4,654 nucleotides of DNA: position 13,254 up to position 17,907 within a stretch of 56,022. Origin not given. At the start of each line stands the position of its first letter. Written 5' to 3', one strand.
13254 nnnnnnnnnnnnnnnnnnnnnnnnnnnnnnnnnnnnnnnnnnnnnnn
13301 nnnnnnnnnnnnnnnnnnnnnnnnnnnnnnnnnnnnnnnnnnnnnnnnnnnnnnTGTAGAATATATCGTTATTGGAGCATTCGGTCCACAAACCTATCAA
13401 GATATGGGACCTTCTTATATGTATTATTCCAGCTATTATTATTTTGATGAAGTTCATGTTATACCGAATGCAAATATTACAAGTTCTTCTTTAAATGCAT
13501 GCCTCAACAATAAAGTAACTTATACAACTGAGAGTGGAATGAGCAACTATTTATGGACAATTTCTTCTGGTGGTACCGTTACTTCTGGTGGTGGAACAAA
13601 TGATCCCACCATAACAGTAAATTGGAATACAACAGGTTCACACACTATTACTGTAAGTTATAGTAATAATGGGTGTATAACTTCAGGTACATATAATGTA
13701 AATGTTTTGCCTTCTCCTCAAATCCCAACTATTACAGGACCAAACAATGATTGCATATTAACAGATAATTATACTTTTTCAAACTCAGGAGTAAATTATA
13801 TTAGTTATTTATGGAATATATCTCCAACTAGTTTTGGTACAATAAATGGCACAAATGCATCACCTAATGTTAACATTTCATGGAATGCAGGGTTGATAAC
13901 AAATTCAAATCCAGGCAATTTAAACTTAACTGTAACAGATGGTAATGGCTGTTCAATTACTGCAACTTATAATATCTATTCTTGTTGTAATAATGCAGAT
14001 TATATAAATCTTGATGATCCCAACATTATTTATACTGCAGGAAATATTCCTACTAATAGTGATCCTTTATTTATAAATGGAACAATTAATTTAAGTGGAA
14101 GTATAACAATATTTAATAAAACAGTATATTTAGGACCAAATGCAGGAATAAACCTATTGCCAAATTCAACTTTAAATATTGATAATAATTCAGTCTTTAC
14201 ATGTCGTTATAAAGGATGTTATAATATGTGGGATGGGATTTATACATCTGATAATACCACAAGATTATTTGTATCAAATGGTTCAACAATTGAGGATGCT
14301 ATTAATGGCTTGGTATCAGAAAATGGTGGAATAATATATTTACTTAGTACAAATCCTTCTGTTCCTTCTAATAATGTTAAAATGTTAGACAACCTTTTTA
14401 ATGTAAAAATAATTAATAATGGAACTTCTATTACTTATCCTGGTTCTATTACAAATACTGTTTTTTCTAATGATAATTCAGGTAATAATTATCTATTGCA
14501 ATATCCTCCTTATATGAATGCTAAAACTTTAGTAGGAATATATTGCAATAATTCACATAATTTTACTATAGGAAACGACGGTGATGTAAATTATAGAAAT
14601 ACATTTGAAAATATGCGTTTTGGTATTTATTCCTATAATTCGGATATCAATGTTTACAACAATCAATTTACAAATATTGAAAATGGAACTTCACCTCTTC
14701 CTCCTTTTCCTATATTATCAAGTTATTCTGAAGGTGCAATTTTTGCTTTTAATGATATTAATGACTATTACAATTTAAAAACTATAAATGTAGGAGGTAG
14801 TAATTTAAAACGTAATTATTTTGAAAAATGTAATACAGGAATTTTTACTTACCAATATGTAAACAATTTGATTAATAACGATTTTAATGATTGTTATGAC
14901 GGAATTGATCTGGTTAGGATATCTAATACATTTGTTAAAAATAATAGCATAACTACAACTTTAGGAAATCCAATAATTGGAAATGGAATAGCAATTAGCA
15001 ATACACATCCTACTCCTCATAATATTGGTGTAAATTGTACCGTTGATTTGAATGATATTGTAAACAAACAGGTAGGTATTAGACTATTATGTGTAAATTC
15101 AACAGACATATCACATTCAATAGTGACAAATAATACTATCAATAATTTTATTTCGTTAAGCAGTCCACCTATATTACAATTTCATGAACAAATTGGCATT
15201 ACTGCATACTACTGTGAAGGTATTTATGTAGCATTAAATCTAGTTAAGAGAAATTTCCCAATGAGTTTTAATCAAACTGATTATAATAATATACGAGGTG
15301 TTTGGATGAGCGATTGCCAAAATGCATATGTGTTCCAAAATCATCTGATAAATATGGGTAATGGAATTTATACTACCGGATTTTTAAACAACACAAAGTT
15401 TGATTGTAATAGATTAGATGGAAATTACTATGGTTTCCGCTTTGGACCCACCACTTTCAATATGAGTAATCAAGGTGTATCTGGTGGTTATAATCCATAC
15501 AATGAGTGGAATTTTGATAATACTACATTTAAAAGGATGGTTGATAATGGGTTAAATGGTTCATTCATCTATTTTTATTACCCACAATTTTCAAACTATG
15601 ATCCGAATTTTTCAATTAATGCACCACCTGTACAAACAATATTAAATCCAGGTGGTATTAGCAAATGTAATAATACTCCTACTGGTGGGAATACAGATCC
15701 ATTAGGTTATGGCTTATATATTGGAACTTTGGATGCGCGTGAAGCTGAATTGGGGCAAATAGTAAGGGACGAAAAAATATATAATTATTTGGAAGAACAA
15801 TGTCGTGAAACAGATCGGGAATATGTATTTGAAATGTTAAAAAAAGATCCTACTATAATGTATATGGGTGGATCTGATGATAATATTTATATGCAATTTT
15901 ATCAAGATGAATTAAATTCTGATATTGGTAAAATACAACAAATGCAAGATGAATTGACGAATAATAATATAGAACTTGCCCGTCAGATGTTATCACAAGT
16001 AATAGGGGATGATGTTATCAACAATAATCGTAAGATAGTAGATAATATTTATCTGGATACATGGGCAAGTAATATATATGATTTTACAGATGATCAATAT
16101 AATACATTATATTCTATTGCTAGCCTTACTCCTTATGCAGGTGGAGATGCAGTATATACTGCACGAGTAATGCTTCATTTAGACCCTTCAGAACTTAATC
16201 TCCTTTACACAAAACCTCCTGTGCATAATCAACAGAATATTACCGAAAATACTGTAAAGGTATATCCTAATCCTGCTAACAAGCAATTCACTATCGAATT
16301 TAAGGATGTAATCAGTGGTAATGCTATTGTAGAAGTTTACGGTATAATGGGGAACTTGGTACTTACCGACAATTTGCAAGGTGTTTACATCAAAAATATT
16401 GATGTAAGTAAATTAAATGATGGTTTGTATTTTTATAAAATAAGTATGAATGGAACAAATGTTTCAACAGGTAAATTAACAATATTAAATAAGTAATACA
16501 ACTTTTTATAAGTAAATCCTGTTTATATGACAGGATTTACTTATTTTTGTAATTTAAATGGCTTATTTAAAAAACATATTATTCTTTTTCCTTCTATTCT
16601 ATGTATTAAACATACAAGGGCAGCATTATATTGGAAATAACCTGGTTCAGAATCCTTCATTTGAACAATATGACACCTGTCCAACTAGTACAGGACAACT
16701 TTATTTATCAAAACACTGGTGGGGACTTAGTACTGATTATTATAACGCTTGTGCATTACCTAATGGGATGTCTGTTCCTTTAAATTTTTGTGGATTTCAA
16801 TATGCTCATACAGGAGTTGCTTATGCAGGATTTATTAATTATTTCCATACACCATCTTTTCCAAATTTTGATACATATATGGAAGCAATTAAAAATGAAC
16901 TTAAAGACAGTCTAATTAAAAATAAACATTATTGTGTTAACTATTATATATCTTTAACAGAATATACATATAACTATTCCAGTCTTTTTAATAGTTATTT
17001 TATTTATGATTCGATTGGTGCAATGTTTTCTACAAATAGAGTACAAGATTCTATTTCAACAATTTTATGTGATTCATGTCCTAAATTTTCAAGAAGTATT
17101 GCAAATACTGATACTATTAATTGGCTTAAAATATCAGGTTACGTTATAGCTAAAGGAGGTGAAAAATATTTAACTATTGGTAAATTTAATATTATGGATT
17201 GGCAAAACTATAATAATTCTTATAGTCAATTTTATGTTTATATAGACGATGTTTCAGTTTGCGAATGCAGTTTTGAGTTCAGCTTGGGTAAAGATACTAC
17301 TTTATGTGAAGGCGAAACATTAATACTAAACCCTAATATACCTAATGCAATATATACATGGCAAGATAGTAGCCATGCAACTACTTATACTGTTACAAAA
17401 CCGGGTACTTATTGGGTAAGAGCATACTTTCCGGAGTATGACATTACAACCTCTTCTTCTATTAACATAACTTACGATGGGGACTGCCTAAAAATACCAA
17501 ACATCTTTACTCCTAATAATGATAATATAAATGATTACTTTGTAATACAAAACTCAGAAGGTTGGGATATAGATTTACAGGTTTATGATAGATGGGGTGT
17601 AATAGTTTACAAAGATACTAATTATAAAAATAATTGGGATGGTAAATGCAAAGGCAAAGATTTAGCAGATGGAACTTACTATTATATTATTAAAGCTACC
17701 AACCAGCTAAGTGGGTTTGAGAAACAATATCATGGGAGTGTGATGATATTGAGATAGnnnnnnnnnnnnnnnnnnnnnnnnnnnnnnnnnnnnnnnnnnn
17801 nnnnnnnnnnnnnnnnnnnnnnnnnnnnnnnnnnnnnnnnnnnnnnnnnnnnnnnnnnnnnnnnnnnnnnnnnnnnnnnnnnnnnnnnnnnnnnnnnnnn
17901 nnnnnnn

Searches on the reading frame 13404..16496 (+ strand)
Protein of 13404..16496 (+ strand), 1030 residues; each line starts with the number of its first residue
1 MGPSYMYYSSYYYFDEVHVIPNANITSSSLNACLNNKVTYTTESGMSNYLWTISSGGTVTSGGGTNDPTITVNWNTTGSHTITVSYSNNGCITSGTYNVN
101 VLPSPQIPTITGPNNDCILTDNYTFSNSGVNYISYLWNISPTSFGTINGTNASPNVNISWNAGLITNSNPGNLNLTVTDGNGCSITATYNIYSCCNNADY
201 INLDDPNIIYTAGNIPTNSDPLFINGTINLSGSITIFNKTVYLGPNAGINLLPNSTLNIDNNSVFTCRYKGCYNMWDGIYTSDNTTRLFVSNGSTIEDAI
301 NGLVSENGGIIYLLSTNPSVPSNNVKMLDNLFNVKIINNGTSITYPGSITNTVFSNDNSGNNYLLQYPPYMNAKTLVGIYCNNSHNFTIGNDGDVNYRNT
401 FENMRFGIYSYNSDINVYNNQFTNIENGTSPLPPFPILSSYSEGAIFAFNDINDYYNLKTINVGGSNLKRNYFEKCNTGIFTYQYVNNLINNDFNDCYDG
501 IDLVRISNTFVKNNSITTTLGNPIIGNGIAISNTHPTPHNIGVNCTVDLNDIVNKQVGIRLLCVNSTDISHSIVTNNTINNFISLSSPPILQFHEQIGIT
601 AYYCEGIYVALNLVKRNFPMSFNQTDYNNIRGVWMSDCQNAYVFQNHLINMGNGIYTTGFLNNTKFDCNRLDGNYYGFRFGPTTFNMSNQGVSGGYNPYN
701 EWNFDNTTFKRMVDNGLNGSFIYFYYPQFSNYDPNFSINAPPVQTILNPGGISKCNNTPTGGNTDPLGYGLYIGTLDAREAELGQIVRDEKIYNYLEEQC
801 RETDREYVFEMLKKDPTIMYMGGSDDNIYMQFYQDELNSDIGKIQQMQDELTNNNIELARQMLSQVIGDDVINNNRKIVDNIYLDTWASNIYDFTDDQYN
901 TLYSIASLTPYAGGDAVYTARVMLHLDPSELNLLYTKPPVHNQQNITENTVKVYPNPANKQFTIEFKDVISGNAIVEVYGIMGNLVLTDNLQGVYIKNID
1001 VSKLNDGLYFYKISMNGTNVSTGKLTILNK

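Call 7: search_protein_families(library=pfam, proteins=[window:13404-16496:+])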
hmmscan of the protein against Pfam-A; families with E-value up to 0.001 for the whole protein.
window:13404-16496:+ (1030 aa): 2 families
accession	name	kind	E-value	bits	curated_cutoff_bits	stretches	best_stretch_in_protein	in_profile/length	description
PF18962.6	Por_Secre_tail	-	1.2e-12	48.3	27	1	953-1027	1-75/75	Secretion system C-terminal sorting domain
PF19408.5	PKD_6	-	1.4e-09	38.5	25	1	24-101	7-82/82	PKD-like domain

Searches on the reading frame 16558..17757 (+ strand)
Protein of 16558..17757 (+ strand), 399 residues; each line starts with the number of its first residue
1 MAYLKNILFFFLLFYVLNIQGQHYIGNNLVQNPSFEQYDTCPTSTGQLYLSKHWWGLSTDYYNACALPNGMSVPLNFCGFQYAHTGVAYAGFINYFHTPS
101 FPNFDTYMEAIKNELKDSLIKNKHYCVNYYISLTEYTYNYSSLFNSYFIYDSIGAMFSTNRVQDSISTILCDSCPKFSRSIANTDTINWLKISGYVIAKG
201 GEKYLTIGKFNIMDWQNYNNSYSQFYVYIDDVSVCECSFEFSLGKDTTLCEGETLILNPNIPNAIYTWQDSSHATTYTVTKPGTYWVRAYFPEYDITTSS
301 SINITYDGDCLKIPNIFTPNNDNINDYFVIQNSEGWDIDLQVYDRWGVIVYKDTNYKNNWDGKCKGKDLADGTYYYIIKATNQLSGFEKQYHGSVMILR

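Call 7: search_protein_families(library=pfam, proteins=[window:16558-17757:+])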
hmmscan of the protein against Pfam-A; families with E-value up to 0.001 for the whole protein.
window:16558-17757:+ (399 aa): 1 family
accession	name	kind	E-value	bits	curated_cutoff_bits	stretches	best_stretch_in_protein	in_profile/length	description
PF13585.12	CHU_C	-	2.3e-23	82.6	27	1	311-396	1-85/86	CHU_C Type IX secretion signal domain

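Call 36: find_encoding_contigs(protein=window:16558-17757:+, flank=6000, max_places=10)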
Protein window:16558-17757:+ (399 aa): 5 contigs read that carry it; 2 places shown.
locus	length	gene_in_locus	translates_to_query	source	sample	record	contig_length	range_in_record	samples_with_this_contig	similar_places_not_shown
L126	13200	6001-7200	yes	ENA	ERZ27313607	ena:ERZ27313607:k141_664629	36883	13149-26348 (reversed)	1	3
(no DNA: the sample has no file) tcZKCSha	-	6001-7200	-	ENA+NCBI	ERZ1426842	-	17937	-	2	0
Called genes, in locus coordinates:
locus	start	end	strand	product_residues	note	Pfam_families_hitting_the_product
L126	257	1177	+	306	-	-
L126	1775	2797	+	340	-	-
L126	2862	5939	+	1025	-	PF19408:PKD_6 (weak), PF18962:Por_Secre_tail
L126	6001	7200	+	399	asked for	PF13585:CHU_C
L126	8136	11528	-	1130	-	PF00873:ACR_tran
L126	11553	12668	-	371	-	PF25997:BSH_YhbJ (weak), PF00364:Biotin_lipoyl (faint), PF25917:BSH_RND, PF25919:BSH_CusB (weak), PF25973:BSH_CzcB (weak), PF25893:HH_CzcB, PF25967:RND-MFP_C, PF25989:YknX_C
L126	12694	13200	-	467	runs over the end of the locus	PF02321:OEP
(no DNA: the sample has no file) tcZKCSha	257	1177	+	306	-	-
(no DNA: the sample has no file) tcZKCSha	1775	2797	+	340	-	-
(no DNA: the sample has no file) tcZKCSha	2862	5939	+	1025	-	PF19408:PKD_6 (weak), PF18962:Por_Secre_tail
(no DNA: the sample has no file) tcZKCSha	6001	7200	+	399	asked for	PF13585:CHU_C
